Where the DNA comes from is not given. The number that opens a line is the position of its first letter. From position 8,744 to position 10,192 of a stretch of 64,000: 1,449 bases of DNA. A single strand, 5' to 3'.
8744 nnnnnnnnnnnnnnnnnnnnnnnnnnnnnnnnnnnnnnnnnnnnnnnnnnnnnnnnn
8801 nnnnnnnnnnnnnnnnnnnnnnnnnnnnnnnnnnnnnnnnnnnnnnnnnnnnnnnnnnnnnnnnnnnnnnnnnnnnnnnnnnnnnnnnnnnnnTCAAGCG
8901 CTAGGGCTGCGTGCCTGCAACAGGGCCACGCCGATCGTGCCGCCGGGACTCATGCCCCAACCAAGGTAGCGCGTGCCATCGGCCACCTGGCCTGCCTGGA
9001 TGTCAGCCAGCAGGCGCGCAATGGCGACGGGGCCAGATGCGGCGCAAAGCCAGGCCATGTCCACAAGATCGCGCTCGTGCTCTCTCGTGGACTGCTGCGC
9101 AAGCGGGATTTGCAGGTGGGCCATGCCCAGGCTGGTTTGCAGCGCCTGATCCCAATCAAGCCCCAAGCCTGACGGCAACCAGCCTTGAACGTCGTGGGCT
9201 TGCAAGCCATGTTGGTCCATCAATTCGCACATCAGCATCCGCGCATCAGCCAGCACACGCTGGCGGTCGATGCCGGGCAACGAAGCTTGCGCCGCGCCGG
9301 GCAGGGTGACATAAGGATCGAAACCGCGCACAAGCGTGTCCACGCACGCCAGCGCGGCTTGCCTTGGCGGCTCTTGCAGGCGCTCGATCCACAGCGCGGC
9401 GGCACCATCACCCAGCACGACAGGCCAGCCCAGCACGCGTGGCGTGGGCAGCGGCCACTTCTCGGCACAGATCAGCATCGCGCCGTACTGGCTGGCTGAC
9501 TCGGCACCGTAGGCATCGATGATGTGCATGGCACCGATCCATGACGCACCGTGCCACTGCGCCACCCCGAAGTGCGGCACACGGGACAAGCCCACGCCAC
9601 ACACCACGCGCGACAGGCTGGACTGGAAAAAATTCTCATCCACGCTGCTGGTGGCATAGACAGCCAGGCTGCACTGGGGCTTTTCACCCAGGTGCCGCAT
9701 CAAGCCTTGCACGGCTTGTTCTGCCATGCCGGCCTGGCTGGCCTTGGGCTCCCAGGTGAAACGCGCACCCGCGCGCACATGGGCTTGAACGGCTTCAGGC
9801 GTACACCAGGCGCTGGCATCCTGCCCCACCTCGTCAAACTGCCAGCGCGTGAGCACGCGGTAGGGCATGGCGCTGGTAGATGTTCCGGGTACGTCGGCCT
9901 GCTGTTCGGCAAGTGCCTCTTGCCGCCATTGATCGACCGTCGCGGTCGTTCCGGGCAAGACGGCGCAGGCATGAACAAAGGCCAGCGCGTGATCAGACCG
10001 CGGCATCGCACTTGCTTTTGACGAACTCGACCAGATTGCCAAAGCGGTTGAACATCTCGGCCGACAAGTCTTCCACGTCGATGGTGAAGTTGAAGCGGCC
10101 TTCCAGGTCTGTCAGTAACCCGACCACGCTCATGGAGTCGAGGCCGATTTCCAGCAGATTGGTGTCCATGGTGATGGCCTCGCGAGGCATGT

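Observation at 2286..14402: Unassigned ACP-templated biosynthetic operon with four KAS-III homologs, GNAT, ACAD pair, AMP-ligase, PLP decarboxylase and MATE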

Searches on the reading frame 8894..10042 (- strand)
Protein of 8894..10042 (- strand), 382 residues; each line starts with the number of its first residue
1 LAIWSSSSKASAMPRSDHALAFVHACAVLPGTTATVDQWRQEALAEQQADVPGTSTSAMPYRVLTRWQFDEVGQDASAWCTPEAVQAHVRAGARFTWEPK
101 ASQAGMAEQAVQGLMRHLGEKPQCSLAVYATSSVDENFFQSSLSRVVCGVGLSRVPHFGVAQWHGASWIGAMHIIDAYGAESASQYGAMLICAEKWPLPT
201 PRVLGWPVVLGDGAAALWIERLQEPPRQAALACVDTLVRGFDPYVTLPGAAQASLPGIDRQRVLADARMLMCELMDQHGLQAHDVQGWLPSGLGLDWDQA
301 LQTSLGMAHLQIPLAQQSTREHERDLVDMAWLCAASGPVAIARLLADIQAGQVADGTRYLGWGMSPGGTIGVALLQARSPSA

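Call 4: search_protein_families(library=pfam, proteins=[window:8894-10042:-], max_evalue=0.01)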
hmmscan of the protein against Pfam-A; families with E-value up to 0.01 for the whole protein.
window:8894-10042:- (382 aa): 0 families

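Call 6: find_homologous_proteins(query=window:8894-10006:-)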
Query window:8894-10006:- (370 aa): 8 proteins with E <= 0.001 among 8000 candidates.
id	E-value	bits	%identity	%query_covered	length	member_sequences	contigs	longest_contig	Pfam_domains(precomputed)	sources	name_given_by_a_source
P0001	4.3e-247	837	100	100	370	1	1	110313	-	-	-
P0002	4.1e-133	462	63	98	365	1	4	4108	-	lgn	-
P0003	1.6e-128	447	61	100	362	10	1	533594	-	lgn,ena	-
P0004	1.9e-119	417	58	99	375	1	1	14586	-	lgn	-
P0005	5.2e-114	399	54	100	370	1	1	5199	-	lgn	-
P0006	7.5e-114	399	56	99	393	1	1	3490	-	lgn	-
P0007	1.3e-111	392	55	99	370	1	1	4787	-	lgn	-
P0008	5.8e-32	129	33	96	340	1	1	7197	-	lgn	-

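Call 7: find_encoding_contigs(protein=P0003, flank=10000, max_places=3)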
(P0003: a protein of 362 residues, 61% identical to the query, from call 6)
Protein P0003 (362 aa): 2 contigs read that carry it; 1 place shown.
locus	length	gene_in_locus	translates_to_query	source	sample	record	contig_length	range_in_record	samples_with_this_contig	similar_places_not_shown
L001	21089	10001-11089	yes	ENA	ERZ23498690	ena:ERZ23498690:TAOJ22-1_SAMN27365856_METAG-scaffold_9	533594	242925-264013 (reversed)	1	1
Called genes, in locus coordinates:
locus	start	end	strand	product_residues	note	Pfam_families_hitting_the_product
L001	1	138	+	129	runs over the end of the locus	PF03640:Lipoprotein_15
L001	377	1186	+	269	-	PF00005:ABC_tran, PF02463:SMC_N (faint), PF13304:AAA_21 (faint)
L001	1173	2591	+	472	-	PF02687:FtsX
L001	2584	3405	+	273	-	PF17131:TP_0789-like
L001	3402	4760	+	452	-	-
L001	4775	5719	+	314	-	PF08541:ACP_syn_III_C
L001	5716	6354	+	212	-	-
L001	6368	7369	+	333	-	PF08545:ACP_syn_III (weak)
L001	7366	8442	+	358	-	-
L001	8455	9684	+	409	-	PF18130:ATPgrasp_N (faint), PF02222:ATP-grasp (weak), PF13535:ATP-grasp_4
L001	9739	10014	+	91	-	PF00550:PP-binding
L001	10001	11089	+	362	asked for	-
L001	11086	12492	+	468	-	PF01554:MatE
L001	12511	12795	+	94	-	-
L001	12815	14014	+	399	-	PF02771:Acyl-CoA_dh_N (weak), PF02770:Acyl-CoA_dh_M, PF00441:Acyl-CoA_dh_1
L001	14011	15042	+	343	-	PF00441:Acyl-CoA_dh_1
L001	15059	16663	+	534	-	PF00501:AMP-binding, PF13193:AMP-binding_C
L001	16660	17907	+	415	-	PF00278:Orn_DAP_Arg_deC, PF01168:Ala_racemase_N (weak), PF02784:Orn_Arg_deC_N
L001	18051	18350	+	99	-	PF00196:GerE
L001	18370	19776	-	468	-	PF07394:DUF1501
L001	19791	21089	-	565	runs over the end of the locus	PF08811:DUF1800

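Call 8: find_encoding_contigs(protein=P0004, flank=10000, max_places=3)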
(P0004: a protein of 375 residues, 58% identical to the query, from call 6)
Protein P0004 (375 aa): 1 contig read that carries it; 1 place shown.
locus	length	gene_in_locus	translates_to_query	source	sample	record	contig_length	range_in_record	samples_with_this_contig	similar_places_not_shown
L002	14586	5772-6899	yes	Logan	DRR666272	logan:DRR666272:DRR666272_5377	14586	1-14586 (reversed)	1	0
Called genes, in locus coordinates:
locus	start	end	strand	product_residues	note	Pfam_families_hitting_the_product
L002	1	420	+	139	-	?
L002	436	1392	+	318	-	PF08541:ACP_syn_III_C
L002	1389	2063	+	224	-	-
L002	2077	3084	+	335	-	PF08545:ACP_syn_III (weak)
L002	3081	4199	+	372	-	-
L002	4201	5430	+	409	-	PF02222:ATP-grasp (weak), PF13535:ATP-grasp_4 (weak)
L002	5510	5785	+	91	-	PF00550:PP-binding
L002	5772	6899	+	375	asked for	-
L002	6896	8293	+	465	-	PF01554:MatE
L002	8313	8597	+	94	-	-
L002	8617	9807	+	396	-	PF02771:Acyl-CoA_dh_N (weak), PF02770:Acyl-CoA_dh_M, PF00441:Acyl-CoA_dh_1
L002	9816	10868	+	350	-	PF00441:Acyl-CoA_dh_1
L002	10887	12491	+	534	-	PF00501:AMP-binding, PF13193:AMP-binding_C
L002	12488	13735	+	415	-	PF00278:Orn_DAP_Arg_deC, PF01168:Ala_racemase_N (weak), PF02784:Orn_Arg_deC_N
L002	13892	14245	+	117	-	PF00196:GerE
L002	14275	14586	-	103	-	?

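Call 10: find_related_loci(query=A1, collection=genome_contigs, flank=10000)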
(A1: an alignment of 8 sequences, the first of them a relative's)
Query A1 (370 aa) in genome_contigs; peptide patterns used: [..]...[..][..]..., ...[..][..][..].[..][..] (x = any residue, [..] = any of these).
54 stretches matched a pattern; 2 encode a relative of the query (tblastn E <= 1e-3); 2 distinct loci.
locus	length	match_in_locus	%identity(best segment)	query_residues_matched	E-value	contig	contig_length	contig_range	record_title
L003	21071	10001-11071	60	1-370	5e-136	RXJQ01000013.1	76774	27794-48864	MAG: Burkholderiales bacterium isolate AWTP1-19 sample_66_scaffold_53, whole genome shotgun sequence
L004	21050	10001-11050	33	1-368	4e-28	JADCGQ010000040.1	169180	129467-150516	MAG: Rubrivivax sp. isolate M017S1SP2A74QC M017S1_40, whole genome shotgun sequence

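Call 11: find_encoding_contigs(protein=P0001, flank=10000, max_places=3)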
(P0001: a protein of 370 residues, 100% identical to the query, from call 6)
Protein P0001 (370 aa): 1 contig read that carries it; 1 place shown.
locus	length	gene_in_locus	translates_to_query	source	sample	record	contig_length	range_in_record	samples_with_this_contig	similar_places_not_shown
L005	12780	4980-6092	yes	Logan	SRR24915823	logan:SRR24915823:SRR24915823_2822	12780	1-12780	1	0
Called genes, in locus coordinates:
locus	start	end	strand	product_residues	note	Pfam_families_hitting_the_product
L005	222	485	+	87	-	-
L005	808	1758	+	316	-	PF08541:ACP_syn_III_C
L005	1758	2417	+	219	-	PF13302:Acetyltransf_3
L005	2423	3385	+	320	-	-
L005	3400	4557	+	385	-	-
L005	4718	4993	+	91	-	PF00550:PP-binding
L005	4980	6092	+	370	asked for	-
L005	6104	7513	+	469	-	PF01554:MatE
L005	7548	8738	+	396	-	PF02771:Acyl-CoA_dh_N, PF02770:Acyl-CoA_dh_M, PF00441:Acyl-CoA_dh_1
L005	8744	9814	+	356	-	PF00441:Acyl-CoA_dh_1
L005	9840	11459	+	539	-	PF00501:AMP-binding, PF13193:AMP-binding_C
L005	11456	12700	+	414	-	PF00278:Orn_DAP_Arg_deC, PF01168:Ala_racemase_N (weak), PF02784:Orn_Arg_deC_N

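Call 12: find_encoding_contigs(protein=P0008, flank=10000, max_places=3)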
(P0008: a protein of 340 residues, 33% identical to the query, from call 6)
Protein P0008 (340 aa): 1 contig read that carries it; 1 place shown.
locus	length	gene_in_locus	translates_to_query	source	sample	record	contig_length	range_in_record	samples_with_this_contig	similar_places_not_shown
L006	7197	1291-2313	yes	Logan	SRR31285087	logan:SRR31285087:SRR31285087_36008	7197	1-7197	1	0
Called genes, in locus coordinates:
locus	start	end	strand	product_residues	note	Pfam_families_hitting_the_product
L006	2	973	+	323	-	?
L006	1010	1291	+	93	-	PF00550:PP-binding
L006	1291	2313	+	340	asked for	-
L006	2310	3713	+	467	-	-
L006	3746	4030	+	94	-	PF13599:Pentapeptide_4, PF13576:Pentapeptide_3 (weak), PF00805:Pentapeptide (faint)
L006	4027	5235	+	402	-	PF02771:Acyl-CoA_dh_N (weak), PF02770:Acyl-CoA_dh_M, PF00441:Acyl-CoA_dh_1, PF08028:Acyl-CoA_dh_2 (weak)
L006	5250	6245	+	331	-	PF00441:Acyl-CoA_dh_1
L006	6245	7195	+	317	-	?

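Call 13: search_protein_families(library=ncbifam, proteins=[window:8894-10006:-], max_evalue=0.001)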
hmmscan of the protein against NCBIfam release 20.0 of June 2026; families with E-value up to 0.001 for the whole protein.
window:8894-10006:- (370 aa): 0 families
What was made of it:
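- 8894..10006 (-): KasD: divergent AfcR-like thiolase-fold protein with no catalytic triad, probably a non-catalytic partner. No Pfam or NCBIfam hit (calls 4, 13).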

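Call 31: search_solved_structures(query=A1, max_evalue=10, show_alignments=2)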
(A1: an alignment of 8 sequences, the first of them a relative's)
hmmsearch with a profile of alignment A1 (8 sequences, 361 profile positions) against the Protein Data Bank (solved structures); distinct sequences matched with E-value up to 10: 8.
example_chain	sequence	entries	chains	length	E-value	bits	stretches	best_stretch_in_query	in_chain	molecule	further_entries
2ebd_A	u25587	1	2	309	1.8e-05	27.2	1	81-349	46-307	3-oxoacyl-[acyl-carrier-protein] synthase 3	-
6a9n_A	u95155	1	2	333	0.095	14.9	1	246-325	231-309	3-oxoacyl-[acyl-carrier-protein] synthase 3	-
8vd9_A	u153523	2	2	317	0.11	14.8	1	250-345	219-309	Beta-ketoacyl-[acyl-carrier-protein] synthase III 1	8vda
9n50_A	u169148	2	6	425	0.15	14.3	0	262-328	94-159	3-oxoacyl-[acyl-carrier-protein] synthase, mitochondrial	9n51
2iwy_A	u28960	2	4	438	0.18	14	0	262-328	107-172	3-OXOACYL-[ACYL-CARRIER-PROTEIN] SYNTHASE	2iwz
2c9h_A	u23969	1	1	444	0.19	14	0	262-328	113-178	MITOCHONDRIAL BETA-KETOACYL SYNTHASE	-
4r2l_A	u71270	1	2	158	0.5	12.6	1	211-306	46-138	Universal stress protein F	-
4r2m_A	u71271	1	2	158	0.53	12.5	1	211-306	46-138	Universal stress protein F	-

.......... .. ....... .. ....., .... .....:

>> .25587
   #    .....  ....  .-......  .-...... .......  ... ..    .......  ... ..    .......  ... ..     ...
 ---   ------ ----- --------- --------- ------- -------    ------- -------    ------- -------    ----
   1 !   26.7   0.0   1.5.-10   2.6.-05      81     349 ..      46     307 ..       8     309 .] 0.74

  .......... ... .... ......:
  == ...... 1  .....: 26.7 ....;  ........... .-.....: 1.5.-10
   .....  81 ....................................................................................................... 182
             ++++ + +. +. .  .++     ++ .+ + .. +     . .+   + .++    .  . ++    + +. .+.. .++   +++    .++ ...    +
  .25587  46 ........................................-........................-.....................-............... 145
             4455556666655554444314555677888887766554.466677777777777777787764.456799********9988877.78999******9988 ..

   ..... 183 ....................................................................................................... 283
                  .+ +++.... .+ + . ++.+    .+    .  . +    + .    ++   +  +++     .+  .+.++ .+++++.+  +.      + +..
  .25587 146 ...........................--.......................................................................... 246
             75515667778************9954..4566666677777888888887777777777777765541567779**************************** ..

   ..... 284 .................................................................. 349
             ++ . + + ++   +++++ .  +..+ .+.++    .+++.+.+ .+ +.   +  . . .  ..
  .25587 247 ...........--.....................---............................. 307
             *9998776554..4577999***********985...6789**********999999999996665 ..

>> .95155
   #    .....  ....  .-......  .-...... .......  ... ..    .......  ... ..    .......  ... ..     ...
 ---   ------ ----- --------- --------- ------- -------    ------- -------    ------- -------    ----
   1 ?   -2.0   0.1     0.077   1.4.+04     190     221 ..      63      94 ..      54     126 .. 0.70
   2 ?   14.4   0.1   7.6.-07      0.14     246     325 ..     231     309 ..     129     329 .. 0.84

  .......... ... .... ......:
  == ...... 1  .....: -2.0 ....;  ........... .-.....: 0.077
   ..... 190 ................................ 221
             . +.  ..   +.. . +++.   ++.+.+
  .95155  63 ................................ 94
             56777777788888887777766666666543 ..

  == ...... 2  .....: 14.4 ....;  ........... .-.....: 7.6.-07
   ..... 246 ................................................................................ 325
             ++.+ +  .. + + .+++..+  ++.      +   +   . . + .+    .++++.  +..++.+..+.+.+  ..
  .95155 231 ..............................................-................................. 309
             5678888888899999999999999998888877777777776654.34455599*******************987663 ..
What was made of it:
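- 8894..10006 (-): Profile vs FabH 2ebd 1.8e-5, with Gly at the Cys position, Ser at the His position and Tyr at the Asn position (call 31).
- Checked: Its family profile hits Aquifex FabH 2ebd at 1.8e-5 (call 31).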
